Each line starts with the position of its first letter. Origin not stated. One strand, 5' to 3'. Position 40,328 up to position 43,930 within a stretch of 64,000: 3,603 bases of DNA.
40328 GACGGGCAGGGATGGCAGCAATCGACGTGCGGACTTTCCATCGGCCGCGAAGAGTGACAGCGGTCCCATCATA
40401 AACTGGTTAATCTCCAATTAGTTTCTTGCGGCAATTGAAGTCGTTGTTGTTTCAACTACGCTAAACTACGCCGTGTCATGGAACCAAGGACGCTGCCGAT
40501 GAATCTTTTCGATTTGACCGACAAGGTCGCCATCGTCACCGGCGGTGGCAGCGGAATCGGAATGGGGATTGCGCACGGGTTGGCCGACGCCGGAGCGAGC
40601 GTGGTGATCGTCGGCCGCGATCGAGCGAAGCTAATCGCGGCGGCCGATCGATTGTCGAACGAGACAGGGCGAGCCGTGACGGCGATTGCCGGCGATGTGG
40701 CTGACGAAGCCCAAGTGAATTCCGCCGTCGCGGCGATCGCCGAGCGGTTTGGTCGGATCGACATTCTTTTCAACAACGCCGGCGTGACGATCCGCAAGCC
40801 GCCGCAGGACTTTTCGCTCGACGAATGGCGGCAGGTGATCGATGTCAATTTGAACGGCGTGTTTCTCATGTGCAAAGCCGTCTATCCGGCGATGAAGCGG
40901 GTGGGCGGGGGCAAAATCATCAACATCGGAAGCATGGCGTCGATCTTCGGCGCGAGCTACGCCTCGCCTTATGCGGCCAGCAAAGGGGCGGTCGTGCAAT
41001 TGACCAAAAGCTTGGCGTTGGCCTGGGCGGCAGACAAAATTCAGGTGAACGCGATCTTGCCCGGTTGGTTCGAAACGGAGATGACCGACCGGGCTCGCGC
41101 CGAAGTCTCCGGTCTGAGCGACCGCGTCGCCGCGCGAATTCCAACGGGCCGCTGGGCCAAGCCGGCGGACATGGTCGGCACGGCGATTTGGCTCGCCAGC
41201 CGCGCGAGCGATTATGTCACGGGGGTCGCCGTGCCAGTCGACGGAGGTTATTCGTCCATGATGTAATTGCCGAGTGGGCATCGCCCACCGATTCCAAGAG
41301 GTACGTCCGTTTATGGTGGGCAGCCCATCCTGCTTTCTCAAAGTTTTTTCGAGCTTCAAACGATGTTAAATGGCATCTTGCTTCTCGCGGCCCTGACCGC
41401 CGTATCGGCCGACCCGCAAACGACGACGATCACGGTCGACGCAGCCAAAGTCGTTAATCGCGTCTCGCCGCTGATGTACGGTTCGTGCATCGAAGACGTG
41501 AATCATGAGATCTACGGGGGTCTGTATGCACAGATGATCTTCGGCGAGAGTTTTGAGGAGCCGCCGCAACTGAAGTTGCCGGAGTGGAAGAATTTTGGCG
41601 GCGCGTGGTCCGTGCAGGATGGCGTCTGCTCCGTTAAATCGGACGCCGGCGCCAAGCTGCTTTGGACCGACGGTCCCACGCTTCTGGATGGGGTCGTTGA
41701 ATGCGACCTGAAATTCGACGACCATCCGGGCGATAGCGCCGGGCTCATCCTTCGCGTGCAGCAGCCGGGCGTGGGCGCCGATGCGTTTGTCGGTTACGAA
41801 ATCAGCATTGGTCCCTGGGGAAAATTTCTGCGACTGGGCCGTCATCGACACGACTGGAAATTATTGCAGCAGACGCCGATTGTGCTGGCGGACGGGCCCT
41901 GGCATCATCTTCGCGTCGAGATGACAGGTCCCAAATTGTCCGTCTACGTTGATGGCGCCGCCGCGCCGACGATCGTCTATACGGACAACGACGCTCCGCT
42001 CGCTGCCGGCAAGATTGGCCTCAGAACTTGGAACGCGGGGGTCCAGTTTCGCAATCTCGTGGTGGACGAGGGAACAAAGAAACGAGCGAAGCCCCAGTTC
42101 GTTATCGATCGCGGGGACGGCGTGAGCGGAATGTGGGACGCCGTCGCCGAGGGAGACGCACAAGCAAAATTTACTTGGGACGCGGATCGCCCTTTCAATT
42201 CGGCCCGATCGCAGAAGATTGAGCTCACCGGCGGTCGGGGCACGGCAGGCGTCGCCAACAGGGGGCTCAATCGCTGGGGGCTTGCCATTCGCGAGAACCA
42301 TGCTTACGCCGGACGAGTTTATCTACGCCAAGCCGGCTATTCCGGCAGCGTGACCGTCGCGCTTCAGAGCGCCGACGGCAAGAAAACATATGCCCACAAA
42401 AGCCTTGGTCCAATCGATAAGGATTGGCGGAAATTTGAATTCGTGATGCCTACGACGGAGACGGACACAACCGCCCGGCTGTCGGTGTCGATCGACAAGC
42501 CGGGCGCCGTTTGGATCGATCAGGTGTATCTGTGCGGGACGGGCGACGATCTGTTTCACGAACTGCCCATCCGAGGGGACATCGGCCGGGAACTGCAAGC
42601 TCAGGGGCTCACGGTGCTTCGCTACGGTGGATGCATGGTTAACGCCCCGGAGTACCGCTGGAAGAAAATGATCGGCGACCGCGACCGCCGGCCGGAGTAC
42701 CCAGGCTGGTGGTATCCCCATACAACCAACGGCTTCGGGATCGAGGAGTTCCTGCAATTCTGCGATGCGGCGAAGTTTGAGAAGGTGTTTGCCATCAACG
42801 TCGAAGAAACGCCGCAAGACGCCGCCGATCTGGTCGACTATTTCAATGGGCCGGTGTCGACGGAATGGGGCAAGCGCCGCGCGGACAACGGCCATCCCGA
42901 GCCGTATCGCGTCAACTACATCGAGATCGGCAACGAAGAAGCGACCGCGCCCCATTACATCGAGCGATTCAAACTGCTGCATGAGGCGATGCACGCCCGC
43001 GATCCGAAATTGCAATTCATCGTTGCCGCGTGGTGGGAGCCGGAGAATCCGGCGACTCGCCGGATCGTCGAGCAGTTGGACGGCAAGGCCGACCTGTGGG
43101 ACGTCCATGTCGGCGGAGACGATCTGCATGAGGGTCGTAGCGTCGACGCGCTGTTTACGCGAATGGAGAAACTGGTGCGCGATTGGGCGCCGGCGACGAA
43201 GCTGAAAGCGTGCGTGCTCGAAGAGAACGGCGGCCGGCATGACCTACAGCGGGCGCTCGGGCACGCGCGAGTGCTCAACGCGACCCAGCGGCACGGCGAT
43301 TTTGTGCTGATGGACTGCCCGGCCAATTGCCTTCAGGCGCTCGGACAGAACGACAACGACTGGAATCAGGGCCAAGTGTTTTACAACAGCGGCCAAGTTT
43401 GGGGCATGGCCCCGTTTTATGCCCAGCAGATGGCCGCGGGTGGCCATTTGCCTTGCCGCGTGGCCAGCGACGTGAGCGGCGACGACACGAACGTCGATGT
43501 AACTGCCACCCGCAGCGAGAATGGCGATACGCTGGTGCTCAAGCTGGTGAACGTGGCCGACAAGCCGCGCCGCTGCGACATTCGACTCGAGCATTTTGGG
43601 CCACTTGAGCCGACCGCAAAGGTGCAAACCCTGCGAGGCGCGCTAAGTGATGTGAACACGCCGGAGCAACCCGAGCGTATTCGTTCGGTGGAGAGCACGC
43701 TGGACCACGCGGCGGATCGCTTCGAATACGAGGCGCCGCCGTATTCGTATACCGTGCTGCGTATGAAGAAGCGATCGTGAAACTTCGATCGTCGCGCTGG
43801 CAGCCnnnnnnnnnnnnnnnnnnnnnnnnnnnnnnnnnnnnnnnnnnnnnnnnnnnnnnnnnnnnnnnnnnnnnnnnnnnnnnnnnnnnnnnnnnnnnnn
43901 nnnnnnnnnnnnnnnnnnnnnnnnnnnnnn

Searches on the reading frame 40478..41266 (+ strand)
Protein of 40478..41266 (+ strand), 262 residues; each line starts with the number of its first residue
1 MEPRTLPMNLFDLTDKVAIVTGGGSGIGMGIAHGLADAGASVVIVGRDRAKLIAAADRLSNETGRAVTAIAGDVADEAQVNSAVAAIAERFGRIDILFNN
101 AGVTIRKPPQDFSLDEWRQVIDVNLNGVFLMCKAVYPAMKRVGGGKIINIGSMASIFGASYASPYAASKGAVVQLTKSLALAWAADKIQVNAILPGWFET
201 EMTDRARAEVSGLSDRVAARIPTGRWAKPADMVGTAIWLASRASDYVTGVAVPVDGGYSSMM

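Call 98: search_protein_families(library=pfam, proteins=[window:40478-41266:+], max_evalue=0.00001)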
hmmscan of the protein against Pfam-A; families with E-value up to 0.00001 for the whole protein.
window:40478-41266:+ (262 aa): 4 families
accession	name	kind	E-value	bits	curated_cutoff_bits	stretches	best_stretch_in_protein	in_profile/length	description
PF13561.12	adh_short_C2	-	2e-64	217.8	27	1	25-259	6-236/236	Enoyl-(Acyl carrier protein) reductase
PF00106.31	adh_short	-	3.9e-62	209.6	26.6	1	16-209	1-193/195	short chain dehydrogenase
PF08659.16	KR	-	3.3e-16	60.2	22.6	1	19-169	4-153/180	KR domain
PF23441.1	SDR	-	4.2e-10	39.9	27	1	14-257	6-254/258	SDR-like rossmann domain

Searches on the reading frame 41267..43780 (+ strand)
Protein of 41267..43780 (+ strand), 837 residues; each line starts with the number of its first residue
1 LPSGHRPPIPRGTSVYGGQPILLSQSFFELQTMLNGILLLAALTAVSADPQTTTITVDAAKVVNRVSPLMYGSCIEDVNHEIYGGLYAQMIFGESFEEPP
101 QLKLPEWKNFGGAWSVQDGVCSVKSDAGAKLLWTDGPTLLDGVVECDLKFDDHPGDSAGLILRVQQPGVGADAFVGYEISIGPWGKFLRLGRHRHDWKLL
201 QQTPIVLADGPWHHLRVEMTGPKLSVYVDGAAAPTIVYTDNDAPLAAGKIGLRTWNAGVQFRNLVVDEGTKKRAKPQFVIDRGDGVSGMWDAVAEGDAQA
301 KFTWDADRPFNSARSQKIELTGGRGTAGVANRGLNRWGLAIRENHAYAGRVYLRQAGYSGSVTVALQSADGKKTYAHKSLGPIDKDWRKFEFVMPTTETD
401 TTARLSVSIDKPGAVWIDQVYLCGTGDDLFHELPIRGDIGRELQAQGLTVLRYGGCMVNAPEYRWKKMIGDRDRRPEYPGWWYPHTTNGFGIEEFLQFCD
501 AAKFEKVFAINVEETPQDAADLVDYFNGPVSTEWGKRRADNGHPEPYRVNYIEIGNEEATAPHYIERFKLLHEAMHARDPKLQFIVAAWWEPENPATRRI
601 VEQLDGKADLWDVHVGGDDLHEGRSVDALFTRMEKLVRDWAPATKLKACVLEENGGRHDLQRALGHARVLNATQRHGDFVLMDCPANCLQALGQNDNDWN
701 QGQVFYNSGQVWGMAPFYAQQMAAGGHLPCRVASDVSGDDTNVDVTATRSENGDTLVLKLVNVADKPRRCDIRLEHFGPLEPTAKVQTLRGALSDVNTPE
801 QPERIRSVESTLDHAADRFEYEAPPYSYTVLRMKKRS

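Call 98: search_protein_families(library=pfam, proteins=[window:41267-43780:+], max_evalue=0.00001)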
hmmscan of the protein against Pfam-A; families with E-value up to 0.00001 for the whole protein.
window:41267-43780:+ (837 aa): 3 families
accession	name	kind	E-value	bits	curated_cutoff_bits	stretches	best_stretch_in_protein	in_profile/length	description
PF06439.18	3keto-disac_hyd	-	1.8e-16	61.2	26.8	1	105-266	12-186/187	3-keto-disaccharide hydrolase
PF22848.2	ASD1_dom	-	5.3e-15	56.1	22.2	1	517-587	108-177/239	Alpha-L-arabinofuranosidase 1 domain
PF06964.18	Alpha-L-AF_C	-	2.8e-14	54.1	27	1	656-827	17-165/165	Alpha-L-arabinofuranosidase C-terminal domain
